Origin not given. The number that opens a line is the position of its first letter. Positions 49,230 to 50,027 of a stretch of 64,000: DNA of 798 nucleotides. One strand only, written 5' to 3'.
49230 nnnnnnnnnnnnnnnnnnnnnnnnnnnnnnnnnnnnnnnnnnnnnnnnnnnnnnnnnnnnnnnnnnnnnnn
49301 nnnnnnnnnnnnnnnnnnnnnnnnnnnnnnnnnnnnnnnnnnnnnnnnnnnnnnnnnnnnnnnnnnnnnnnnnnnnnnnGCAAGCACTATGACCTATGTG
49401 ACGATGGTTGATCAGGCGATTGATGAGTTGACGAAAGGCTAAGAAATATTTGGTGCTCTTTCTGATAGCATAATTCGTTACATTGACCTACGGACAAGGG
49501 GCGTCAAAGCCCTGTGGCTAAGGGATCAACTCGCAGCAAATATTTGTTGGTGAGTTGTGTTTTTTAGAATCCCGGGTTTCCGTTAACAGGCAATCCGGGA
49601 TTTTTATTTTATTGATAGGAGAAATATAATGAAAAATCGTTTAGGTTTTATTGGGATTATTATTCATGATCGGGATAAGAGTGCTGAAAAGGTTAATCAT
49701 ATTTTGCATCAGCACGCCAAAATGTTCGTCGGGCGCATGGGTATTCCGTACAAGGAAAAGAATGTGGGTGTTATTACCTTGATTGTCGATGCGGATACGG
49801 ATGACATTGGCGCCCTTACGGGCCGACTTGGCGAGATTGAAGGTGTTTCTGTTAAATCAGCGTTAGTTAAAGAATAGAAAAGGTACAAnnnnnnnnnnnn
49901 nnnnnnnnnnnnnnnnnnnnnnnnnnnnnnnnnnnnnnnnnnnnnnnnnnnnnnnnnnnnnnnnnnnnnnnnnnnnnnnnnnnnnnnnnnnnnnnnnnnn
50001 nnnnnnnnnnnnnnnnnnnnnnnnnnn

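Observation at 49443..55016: Complete HydE/F/G maturation cluster headed by a TM1266-like regulator and an aspartase-like gene, behind a terminator-containing leader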

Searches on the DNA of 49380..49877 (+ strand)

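Call 17: search_rna_families(sources=[L110, L120, L048, L150, L010, L100, L005, L095, L157, L151], threshold=evalue, max_evalue=5, show_alignments=2)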
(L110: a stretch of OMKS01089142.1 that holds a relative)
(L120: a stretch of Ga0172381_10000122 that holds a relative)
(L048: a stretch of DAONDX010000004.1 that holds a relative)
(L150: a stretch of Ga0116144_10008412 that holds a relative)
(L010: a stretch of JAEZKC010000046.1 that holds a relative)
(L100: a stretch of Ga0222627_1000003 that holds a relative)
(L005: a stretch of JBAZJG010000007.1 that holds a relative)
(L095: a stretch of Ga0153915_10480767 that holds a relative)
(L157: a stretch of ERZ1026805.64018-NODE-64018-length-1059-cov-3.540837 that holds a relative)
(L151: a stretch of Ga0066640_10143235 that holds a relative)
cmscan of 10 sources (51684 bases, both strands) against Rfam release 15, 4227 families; matches with E-value up to 5: 4.
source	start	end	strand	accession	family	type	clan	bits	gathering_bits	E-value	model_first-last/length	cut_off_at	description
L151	206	315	+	RF00557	L10_leader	Cis-reg; leader;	-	26.1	44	2.9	1-138/138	no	Ribosomal protein L10 leader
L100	3898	3986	+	RF02837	anti-hemB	Gene; sRNA;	-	20.9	49.5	1.6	1-81/81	no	Burkholderia RNA 7 (anti-hemB)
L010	5840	5907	+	RF01304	sR5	Gene; snRNA; snoRNA; CD-box;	-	19.2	40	3.7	1-53/53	no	Small nucleolar RNA sR5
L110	690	886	-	RF01946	KCNQ1OT1_1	Gene; lncRNA;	-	18.4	70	0.066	265-464/464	no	KCNQ1 overlapping transcript 1 conserved region 1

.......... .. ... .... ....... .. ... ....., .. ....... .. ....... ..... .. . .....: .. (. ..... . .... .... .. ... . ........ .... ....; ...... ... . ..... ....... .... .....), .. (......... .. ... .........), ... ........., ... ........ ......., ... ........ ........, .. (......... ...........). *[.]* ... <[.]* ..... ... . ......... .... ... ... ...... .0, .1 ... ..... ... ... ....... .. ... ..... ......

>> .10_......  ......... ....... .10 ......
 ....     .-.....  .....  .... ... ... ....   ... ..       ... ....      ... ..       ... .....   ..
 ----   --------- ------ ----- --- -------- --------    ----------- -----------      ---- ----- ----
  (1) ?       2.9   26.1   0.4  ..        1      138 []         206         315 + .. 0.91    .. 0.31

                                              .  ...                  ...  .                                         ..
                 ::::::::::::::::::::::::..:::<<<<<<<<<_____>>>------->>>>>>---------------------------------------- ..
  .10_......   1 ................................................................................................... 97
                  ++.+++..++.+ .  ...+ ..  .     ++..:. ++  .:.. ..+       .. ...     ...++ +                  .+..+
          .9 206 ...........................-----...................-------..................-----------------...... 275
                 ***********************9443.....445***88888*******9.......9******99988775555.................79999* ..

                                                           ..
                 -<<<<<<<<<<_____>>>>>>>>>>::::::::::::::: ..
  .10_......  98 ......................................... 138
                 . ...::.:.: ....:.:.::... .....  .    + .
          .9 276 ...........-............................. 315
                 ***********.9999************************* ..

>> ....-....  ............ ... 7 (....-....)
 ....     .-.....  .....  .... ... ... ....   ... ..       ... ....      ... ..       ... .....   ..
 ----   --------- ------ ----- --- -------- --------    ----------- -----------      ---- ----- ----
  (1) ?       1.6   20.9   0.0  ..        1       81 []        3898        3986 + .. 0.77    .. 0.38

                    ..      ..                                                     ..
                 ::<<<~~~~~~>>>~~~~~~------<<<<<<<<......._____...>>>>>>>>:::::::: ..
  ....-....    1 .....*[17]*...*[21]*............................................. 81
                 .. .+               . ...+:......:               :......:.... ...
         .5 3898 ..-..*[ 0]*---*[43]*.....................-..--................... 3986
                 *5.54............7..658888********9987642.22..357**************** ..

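Call 25: build_rna_model(alignment_id=A3, structure=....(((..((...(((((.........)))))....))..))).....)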
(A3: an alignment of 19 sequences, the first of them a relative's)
Model R1 built from alignment A3 (19 sequences, 49 columns); structure: as given.
model positions 44; base pairs 10; branch points 0; effective number of sequences 19; information 0.978 bits per position. Calibrated on 0.2 Mb of random sequence (short: E-values are rough).
structure used (alignment columns):
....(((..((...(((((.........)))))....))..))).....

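Call 27: search_with_rna_model(model_id=R1, sources=[window, L001, L002, L003, L004, L005, L006, L007, L008, L009, L010, L011, L012, L013, L014, L015, L016, L017, L018, L019, L020, L021, L022, L023, L024, L025, L026, L027, L028, L029, L030, L031, L032, L033, L034, L035, L036, L037, L038, L039, L040, L041, L042, L043, L044, L045, L046, L047, L048, L049, L050, L051, L052, L053, L054, L055, L056, L057, L058, L059, L060, L061, L062, L063, L064, L065, L066, L067, L068, L069, L070, L071, L072, L073, L074, L075, L076, L077, L078, L079, L080, L081, L082, L083, L084, L085, L086, L087, L088, L089, L090, L091, L092, L093, L094, L095, L096, L097, L098, L099], max_evalue=1, make_alignment=true)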
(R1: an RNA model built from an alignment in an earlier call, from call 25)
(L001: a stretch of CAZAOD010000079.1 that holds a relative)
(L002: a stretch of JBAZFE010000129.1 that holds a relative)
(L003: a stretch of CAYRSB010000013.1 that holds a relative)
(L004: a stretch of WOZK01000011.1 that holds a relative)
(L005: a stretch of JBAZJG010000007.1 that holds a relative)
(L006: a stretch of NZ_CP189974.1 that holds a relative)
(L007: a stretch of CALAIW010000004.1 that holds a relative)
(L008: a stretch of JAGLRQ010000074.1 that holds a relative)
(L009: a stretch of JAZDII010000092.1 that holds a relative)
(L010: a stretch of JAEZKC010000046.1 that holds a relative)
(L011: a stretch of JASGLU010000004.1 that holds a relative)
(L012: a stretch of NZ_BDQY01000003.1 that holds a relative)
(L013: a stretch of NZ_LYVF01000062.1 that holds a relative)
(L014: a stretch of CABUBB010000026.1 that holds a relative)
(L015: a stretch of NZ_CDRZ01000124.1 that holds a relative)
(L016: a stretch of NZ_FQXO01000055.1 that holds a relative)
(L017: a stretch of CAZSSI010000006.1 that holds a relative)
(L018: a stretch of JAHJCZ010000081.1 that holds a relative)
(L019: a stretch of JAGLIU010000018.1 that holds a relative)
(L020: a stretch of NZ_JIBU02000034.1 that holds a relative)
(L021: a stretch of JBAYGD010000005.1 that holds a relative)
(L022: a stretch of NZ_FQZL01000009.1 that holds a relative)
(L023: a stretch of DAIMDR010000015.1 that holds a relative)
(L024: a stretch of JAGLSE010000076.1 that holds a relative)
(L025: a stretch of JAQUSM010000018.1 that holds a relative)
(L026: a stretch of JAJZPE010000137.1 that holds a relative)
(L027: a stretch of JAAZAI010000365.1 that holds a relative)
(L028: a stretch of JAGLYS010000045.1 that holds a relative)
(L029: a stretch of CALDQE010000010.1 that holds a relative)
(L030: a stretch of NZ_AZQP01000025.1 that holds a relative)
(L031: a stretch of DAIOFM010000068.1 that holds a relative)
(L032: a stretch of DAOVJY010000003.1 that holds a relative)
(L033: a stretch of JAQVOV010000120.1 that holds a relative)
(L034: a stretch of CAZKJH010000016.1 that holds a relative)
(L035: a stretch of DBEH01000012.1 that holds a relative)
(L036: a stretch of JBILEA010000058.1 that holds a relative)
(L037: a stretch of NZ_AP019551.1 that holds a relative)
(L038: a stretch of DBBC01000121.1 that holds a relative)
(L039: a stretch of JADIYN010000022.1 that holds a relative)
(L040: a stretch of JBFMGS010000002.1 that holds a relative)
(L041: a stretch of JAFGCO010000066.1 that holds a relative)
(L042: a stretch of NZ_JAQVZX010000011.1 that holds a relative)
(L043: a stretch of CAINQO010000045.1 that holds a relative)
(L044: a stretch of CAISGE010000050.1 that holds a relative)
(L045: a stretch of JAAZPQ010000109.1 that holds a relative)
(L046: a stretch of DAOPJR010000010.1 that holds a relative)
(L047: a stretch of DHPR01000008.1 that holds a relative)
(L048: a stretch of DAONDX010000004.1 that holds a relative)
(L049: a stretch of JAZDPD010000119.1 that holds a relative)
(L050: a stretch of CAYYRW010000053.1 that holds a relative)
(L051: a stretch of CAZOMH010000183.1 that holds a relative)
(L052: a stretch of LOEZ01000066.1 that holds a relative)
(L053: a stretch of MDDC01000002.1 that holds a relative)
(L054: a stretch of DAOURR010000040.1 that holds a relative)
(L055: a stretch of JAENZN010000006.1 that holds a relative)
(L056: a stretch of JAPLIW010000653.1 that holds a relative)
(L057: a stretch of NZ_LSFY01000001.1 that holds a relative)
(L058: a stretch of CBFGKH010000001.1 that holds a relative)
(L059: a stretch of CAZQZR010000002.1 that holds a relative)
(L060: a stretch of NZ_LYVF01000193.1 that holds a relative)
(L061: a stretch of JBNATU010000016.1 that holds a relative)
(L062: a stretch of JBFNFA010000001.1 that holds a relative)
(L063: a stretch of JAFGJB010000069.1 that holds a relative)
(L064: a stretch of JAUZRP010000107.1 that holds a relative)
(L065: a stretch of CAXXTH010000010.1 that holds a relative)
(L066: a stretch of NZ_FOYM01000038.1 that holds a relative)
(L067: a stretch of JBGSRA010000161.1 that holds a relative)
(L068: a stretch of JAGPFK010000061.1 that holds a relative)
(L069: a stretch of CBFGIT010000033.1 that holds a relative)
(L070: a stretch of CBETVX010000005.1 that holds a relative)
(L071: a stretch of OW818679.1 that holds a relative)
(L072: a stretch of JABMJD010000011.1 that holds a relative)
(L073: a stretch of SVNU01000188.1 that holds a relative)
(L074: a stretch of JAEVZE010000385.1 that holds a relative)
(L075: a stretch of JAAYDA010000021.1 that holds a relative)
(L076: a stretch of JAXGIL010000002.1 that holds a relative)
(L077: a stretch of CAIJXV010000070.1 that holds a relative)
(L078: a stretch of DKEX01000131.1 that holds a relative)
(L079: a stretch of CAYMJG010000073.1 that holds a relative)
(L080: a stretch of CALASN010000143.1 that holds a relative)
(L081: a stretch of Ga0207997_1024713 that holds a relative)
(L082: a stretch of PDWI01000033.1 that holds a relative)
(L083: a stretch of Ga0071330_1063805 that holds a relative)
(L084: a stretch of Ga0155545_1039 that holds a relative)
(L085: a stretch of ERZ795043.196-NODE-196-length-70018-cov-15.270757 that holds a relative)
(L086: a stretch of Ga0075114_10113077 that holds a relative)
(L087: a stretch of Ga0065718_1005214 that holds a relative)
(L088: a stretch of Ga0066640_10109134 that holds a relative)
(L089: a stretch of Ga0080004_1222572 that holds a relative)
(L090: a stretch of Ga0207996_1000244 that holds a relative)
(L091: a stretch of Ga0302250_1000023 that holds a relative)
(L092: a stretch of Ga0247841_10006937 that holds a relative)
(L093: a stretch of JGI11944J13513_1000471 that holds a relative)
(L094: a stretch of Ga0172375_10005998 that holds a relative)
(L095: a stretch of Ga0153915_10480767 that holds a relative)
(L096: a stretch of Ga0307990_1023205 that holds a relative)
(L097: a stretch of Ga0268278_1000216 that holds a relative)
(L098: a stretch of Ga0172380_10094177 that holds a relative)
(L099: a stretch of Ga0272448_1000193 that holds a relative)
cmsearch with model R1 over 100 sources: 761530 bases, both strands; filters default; matches with E-value up to 1: 45.
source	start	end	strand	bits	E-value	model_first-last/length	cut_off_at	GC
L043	3828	3871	+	55.1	6.2e-11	1-44/44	no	0.5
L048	3831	3876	+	52.1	3.6e-10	1-44/44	no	0.43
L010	3874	3916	+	50.1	1.2e-09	1-44/44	no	0.58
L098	1446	1489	+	44.4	3.4e-08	1-44/44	no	0.5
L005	3893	3939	+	44.3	3.7e-08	1-44/44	no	0.64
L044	307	355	+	44.2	3.7e-08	1-44/44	no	0.53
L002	987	1033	+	43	7.9e-08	1-44/44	no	0.53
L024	3879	3922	+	41.1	2.3e-07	1-44/44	no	0.39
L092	3450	3493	+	39.3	7e-07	1-44/44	no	0.61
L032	3650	3692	+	36.8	3e-06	1-44/44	no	0.44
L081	1279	1322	+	36.5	3.7e-06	1-44/44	no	0.45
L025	3660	3703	+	36.4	3.7e-06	1-44/44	no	0.48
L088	29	70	+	35.5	6.5e-06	1-44/44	no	0.48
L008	3858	3901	+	35.1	8e-06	1-44/44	no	0.52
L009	3893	3933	+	33.7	1.9e-05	1-44/44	no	0.49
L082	3834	3876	+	33.5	2.1e-05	1-44/44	no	0.53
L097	3789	3831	+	33.2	2.5e-05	1-44/44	no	0.37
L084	3861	3906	+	31.4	7.3e-05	1-44/44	no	0.54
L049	3539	3580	+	30.2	0.00015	1-44/44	no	0.57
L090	3894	3937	+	28.4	0.00043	1-44/44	no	0.52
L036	3867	3907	+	25.1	0.003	1-44/44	no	0.59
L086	54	95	+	24.5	0.0042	1-44/44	no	0.38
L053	3745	3784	+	24.4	0.0045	1-44/44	no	0.6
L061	61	102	+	24.3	0.0047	1-44/44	no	0.6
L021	3815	3857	+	23.7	0.0066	1-44/44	no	0.53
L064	1662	1703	-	23.1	0.0094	1-44/44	no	0.57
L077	3887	3931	+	22.4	0.015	1-44/44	no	0.58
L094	1854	1894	+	21.5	0.024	1-44/44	no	0.44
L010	1627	1708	+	21.2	0.03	1-44/44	no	0.48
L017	3868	3909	+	20.5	0.045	1-44/44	no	0.6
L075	1242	1282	+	20.5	0.045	1-44/44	no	0.46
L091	3787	3834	+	20.4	0.047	1-44/44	no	0.6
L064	3882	3921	+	20.2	0.053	1-44/44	no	0.55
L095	867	910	+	19.9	0.063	1-44/44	no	0.48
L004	3529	3576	+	19.7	0.07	1-44/44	no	0.5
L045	3889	3932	+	18.8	0.12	1-44/44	no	0.5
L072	3875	3917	+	18.7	0.13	1-44/44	no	0.56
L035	2814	2855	+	18.3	0.17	1-44/44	no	0.74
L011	3308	3338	-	18.2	0.17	1-44/44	no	0.52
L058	3850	3892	+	18.1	0.19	1-44/44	no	0.6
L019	3866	3907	+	17.4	0.28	1-44/44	no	0.57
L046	3813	3851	+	17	0.36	1-44/44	no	0.51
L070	8145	8191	+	16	0.62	1-44/44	no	0.38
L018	3860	3904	+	15.7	0.75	1-44/44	no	0.47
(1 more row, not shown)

Alignment A4: 45 matches aligned to the model, 109 columns, each read 5' to 3' on its own strand. Consensus structure (alignment columns), stored with it:
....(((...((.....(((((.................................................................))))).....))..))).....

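Call 28: search_with_rna_model(model_id=R1, sources=[L100, L101, L102, L103, L104, L105, L106, L107, L108, L109, L110, L111, L112, L113, L114, L115, L116, L117, L118, L119, L120, L121, L122, L123, L124, L125, L126, L127, L128, L129, L130, L131, L132, L133, L134, L135, L136, L137, L138, L139, L140, L141, L142, L143, L144, L145, L146, L147, L148, L149, L150, L151, L152, L153, L154, L155, L156, L157, L158, L159, L160], max_evalue=1, make_alignment=true)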
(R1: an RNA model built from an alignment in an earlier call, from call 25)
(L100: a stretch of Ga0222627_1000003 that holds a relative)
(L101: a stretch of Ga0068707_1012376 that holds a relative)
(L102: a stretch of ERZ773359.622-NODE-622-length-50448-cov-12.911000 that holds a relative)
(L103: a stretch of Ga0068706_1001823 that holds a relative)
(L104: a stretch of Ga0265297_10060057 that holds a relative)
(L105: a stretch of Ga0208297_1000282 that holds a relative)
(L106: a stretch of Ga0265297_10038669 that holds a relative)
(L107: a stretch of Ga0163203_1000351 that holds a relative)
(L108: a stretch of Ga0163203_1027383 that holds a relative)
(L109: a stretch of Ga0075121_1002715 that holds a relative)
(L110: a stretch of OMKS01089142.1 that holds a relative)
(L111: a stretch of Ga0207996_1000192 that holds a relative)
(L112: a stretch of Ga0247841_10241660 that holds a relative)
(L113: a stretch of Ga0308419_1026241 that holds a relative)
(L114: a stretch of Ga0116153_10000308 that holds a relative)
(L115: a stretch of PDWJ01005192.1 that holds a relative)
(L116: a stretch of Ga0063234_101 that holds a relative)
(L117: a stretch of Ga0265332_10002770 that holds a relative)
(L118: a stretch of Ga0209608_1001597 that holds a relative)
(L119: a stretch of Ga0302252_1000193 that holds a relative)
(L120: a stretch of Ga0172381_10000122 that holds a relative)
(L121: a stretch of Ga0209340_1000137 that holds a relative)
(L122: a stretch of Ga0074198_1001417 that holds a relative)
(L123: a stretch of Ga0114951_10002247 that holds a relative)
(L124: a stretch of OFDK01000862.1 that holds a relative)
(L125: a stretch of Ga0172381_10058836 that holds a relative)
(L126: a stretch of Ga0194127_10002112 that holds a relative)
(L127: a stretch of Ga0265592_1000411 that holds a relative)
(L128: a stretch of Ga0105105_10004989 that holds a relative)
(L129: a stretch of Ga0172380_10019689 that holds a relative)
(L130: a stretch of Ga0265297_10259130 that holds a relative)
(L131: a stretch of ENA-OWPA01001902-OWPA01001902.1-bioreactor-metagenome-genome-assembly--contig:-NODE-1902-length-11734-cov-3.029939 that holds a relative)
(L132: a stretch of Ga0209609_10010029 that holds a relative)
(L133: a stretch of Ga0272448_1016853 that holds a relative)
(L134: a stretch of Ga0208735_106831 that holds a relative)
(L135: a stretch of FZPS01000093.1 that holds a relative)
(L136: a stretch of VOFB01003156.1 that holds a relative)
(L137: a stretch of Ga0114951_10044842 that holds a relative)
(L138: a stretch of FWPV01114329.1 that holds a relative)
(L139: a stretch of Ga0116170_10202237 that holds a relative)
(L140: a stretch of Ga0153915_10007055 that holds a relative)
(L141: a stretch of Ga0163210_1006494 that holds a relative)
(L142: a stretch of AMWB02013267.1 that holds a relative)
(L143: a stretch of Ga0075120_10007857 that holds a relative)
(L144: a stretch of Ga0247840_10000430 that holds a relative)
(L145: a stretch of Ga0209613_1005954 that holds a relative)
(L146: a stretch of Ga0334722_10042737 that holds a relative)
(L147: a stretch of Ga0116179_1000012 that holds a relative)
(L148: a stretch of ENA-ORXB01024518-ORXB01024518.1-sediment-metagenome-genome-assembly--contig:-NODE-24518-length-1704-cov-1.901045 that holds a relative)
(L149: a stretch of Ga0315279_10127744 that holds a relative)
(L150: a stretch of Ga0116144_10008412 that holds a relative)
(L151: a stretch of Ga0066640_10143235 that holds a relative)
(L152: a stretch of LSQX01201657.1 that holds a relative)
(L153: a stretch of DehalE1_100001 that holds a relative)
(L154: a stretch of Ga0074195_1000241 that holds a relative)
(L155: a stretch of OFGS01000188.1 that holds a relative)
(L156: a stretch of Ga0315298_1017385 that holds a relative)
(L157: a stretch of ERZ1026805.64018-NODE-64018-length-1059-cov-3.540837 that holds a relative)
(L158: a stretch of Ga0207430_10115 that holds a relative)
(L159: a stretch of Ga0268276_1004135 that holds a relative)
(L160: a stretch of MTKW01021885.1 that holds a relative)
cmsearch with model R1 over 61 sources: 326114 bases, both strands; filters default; matches with E-value up to 1: 41.
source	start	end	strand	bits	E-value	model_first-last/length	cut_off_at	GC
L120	3832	3878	+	50.5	4e-10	1-44/44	no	0.51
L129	1274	1317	+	48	1.7e-09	1-44/44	no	0.59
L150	3878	3922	+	47.5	2.3e-09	1-44/44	no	0.64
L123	3868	3911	+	47.3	2.6e-09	1-44/44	no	0.57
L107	3853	3898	+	46.8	3.4e-09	1-44/44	no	0.61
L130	230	275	+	45.9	6.2e-09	1-44/44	no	0.46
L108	1083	1128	+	45.6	7e-09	1-44/44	no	0.48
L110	697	740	+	44.5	1.4e-08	1-44/44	no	0.5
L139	363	410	+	42.6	4.1e-08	1-44/44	no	0.54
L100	3895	3938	+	41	1.1e-07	1-44/44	no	0.41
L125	449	494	+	40.3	1.6e-07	1-44/44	no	0.5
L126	3887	3928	+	38.5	4.8e-07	1-44/44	no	0.64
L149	1464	1507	+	36.6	1.4e-06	1-44/44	no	0.59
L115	3738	3780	+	32.2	1.9e-05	1-44/44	no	0.44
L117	3904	3944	+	31.2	3.5e-05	1-44/44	no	0.41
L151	220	263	+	30.1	6.6e-05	1-44/44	no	0.45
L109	3898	3940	+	30.1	6.8e-05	1-44/44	no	0.56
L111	3898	3940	+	30.1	6.8e-05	1-44/44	no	0.56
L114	3503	3553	+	29.4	9.9e-05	1-44/44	no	0.47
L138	1454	1499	+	29.1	0.00012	1-44/44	no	0.67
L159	3850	3898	+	28.5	0.00017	1-44/44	no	0.47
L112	209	258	+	26.5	0.00056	1-44/44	no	0.58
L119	3775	3816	+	26.1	0.00069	1-44/44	no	0.43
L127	3688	3731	+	25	0.0014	1-44/44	no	0.45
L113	1824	1873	+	24.3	0.002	1-44/44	no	0.44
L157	603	643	+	22.8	0.0048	1-44/44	no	0.46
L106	2225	2272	+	22.2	0.0068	1-44/44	no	0.46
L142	1040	1083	+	21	0.014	1-44/44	no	0.55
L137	1202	1250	+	19.8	0.028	1-44/44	no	0.55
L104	327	369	+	19.5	0.035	1-44/44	no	0.47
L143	3887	3931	+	19.1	0.042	1-44/44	no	0.53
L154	3760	3807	+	18.6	0.057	1-44/44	no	0.5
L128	1163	1201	+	17.7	0.097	1-44/44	no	0.44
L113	1764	1817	+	17.3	0.12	1-44/44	no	0.57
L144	1860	1899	+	17.3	0.13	1-44/44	no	0.62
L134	761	801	+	15.8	0.3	1-44/44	no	0.63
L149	1519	1546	-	15.5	0.37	1-44/44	no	0.43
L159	1646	1727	+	14.7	0.57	1-44/44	no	0.52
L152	2005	2043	+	14.2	0.76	1-44/44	no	0.51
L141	1500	1539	+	14.1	0.83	1-44/44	no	0.62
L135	740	780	+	13.8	0.98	1-44/44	no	0.59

Alignment A5: 41 matches aligned to the model, 110 columns, each read 5' to 3' on its own strand. Consensus structure (alignment columns), stored with it:
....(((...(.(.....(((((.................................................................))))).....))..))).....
